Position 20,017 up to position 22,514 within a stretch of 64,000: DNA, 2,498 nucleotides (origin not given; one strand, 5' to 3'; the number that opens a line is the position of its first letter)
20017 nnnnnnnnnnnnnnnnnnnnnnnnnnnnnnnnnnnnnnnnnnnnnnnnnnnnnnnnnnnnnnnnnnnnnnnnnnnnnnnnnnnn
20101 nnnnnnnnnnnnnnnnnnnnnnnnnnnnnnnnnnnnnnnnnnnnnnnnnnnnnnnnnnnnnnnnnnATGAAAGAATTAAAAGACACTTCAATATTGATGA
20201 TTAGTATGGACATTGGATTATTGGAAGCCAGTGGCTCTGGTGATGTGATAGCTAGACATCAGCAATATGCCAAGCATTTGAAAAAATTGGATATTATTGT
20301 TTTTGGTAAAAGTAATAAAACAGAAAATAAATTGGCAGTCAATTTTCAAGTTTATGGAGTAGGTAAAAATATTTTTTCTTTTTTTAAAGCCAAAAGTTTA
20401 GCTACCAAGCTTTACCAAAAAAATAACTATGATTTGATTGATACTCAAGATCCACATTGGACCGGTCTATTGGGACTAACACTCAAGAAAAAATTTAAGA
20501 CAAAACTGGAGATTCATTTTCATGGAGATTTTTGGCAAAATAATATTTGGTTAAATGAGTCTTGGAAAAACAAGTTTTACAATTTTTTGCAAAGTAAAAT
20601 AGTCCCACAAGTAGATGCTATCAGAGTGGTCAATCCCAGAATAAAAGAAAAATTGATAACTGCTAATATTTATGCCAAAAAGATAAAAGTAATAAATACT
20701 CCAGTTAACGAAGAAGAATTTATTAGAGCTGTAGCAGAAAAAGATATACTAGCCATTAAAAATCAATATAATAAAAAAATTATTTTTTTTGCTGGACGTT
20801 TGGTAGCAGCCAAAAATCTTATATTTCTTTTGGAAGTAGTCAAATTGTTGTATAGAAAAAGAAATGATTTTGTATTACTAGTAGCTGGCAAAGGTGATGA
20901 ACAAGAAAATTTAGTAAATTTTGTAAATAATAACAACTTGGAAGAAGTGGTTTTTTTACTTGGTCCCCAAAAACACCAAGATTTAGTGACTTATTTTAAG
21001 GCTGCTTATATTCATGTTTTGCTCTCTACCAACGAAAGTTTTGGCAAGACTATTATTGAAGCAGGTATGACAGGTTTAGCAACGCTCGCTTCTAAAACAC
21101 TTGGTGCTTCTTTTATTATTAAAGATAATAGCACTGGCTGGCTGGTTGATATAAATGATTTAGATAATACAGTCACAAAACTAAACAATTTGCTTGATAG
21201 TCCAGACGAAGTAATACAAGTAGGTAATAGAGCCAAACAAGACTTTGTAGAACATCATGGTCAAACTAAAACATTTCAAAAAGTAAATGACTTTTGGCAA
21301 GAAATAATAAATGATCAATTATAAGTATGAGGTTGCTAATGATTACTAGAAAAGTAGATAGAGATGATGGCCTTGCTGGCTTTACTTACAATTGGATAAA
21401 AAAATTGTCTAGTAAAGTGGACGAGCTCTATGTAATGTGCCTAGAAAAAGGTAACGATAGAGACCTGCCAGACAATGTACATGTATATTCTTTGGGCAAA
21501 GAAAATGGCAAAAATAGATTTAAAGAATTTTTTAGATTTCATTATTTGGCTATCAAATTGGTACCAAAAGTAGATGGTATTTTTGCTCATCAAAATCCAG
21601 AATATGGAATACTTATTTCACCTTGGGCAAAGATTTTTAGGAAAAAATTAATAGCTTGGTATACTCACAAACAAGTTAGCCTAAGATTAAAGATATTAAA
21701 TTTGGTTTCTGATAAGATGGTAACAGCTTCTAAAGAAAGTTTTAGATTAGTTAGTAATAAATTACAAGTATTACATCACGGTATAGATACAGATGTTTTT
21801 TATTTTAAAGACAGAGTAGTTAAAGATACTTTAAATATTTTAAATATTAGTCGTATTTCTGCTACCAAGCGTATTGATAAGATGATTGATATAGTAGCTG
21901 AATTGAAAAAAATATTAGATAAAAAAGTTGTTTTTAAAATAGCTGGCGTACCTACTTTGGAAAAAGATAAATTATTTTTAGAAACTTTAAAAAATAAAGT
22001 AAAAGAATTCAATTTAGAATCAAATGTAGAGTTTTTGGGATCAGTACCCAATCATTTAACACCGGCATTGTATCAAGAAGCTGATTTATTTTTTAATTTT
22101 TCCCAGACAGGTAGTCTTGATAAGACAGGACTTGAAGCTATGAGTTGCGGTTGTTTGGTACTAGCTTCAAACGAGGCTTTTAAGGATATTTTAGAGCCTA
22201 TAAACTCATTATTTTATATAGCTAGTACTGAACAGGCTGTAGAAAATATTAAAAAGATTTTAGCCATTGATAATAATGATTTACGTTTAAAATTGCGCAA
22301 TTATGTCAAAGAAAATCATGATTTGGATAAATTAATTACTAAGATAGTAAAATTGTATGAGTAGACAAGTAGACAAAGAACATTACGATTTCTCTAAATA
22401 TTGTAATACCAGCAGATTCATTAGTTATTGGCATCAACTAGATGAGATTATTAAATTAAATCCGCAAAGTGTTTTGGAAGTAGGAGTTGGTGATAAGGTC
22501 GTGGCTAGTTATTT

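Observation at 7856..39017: Candidate protein O-glycosylation system: S-layer-like acceptor, Wzy_C-TPR transferases and a 22-kb glycan factory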

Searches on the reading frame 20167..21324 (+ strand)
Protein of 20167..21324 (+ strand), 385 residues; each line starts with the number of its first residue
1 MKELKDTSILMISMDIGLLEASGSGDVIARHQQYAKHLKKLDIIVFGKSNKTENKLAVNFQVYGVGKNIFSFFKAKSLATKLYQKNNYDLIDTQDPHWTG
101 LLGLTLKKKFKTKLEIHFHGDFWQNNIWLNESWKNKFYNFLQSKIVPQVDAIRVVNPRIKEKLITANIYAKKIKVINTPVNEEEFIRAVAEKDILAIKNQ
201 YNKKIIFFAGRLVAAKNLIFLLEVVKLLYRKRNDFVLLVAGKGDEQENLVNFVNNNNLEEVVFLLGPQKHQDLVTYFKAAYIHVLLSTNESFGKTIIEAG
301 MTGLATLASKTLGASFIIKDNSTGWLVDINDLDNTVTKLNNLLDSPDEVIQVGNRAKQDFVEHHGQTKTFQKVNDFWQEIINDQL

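Call 3: search_protein_families(library=pfam, proteins=[window:20167-21324:+], max_evalue=0.01)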
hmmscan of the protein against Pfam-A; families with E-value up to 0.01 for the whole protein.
window:20167-21324:+ (385 aa): 5 families
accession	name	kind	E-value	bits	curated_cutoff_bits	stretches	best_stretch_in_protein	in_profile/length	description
PF00534.26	Glycos_transf_1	-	3.8e-31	108.4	26.4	1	201-358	13-171/172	Glycosyl transferases group 1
PF13692.12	Glyco_trans_1_4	-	8.8e-22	78.3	27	1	204-344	2-141/142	Glycosyl transferases group 1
PF13439.12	Glyco_transf_4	-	1e-11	45.6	28.5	1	42-183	23-169/170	Glycosyltransferase Family 4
PF13579.12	Glyco_trans_4_4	-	3.3e-07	31.2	29.7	1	81-176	66-155/158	Glycosyl transferase 4-like domain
PF13524.12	Glyco_trans_1_2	-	0.007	16.8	25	0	255-365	27-134/144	Glycosyl transferase-like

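Call 67: search_protein_families(library=ncbifam, proteins=[window:20167-21324:+], max_evalue=0.00001)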
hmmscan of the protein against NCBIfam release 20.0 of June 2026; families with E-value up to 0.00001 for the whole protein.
window:20167-21324:+ (385 aa): 26 families (the best 25 are shown)
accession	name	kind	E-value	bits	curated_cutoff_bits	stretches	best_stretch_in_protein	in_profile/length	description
TIGR03088.1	stp2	hypoth_equivalog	6.7e-23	81.3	409.05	1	116-379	106-372/374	TIGR03088 family PEP-CTERM/XrtA system glycosyltransferase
TIGR03999.1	thiol_BshA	equivalog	1.9e-21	76.5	273.7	1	147-381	143-374/375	N-acetyl-alpha-D-glucosaminyl L-malate synthase BshA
TIGR03449.1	mycothiol_MshA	equivalog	2.4e-21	76.1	462.5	1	84-380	99-403/406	D-inositol-3-phosphate glycosyltransferase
NF041876.1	EPS_EpsE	equivalog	1.9e-19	70.2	400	1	170-367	185-383/389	exopolysaccharide biosynthesis GT4 family glycosyltransferase EpsE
TIGR04063.1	stp3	hypoth_equivalog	2.3e-19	69.6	442.05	1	128-368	137-383/397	TIGR04063 family PEP-CTERM/XrtA system glycosyltransferase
TIGR04157.1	glyco_rSAM_CFB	subfamily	1e-17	64.3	400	1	166-364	188-393/406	TIGR04157 family glycosyltransferase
NF046085.1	XrtY_assoc_Gly1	equivalog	8.6e-15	54.5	400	1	160-382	171-386/387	XrtY-associated glycosyltransferase XYAG1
NF047880.1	glyco_SdgA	exception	1.2e-14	53.7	800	1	147-382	267-488/488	serine-aspartate repeat adhesin O-glycosyltransferase SdgA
NF047881.1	glyco_SdgB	exception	4.4e-14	52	800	1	160-355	284-472/496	serine-aspartate repeat adhesin O-glycosyltransferase SdgB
NF012028.0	PRK15484.1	subfamily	7e-14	51.7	618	1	160-373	150-371/380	lipopolysaccharide N-acetylglucosaminyltransferase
TIGR02149.1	glgA_Coryne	subfamily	1.2e-13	50.9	302.4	1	145-380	141-390/391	glycogen synthase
NF050063.1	ProtGlycPglJ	equivalog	2e-13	50.3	500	1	35-358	43-345/363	N-acetylgalactosamine-N,N'-diacetylbacillosaminyl-diphospho-undecaprenol 4-alpha-N-acetylgalactosaminyltransferase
NF007396.0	PRK09922.1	equivalog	1.7e-12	46.9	385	1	146-345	133-326/361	lipopolysaccharide 1,6-galactosyltransferase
NF053787.1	GlcN_PG_synth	equivalog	5.8e-12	45.1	480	1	42-381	37-360/361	N-acetylglucosaminyl phosphatidylglycerol synthase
NF038298.1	EPS_HpsO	equivalog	7.7e-12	44.7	575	1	128-381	125-388/388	hormogonium polysaccharide biosynthesis glycosyltransferase HpsO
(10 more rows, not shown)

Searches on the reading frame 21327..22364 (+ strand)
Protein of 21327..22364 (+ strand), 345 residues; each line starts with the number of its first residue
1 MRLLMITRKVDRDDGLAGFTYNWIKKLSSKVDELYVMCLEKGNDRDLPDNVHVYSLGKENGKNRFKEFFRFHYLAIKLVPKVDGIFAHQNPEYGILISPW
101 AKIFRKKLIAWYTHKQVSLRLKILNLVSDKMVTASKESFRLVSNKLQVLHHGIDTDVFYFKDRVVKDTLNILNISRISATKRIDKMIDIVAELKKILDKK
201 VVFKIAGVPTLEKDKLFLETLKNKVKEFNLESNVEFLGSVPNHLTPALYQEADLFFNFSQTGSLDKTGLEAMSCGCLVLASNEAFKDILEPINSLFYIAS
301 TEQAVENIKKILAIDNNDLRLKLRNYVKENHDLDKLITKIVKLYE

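Call 3: search_protein_families(library=pfam, proteins=[window:21327-22364:+], max_evalue=0.01)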
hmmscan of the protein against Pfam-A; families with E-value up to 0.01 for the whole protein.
window:21327-22364:+ (345 aa): 3 families
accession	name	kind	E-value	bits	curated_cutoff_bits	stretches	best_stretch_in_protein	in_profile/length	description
PF00534.26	Glycos_transf_1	-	4e-19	69.2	26.4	1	165-328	12-170/172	Glycosyl transferases group 1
PF13692.12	Glyco_trans_1_4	-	2e-14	54.5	27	1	170-312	3-140/142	Glycosyl transferases group 1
PF13524.12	Glyco_trans_1_2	-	1.8e-08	34.9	25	1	199-337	13-139/144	Glycosyl transferase-like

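Call 67: search_protein_families(library=ncbifam, proteins=[window:21327-22364:+], max_evalue=0.00001)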
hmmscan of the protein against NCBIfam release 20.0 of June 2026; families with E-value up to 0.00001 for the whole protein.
window:21327-22364:+ (345 aa): 8 families
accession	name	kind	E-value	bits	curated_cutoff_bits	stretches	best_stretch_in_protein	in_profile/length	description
NF038255.1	exopoly_VpsD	equivalog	2.1e-14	53.2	300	1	123-345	159-377/381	VpsD family glycosyltransferase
NF041876.1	EPS_EpsE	equivalog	1.1e-12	47.9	400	1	128-282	169-326/389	exopolysaccharide biosynthesis GT4 family glycosyltransferase EpsE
TIGR03999.1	thiol_BshA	equivalog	3.4e-10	39.4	273.7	1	126-344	150-370/375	N-acetyl-alpha-D-glucosaminyl L-malate synthase BshA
NF041010.1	glycosy_Agl16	equivalog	4.3e-09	35.7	575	1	44-343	70-347/352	glycosylation protein Agl16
NF038295.1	EPS_HpsP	equivalog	6.5e-09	35.3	550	1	164-345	203-385/388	hormogonium polysaccharide biosynthesis glycosyltransferase HpsP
NF046085.1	XrtY_assoc_Gly1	equivalog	2.5e-08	33.2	400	1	152-345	204-382/387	XrtY-associated glycosyltransferase XYAG1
NF038229.1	Glyco4_Geo_Pelo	equivalog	5.8e-08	32.1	400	1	132-282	121-268/338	GPMC system family 4 glycosyltransferase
TIGR04005.1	wcaL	equivalog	8.1e-06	24.9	537.6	1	137-320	190-376/406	colanic acid biosynthesis glycosyltransferase WcaL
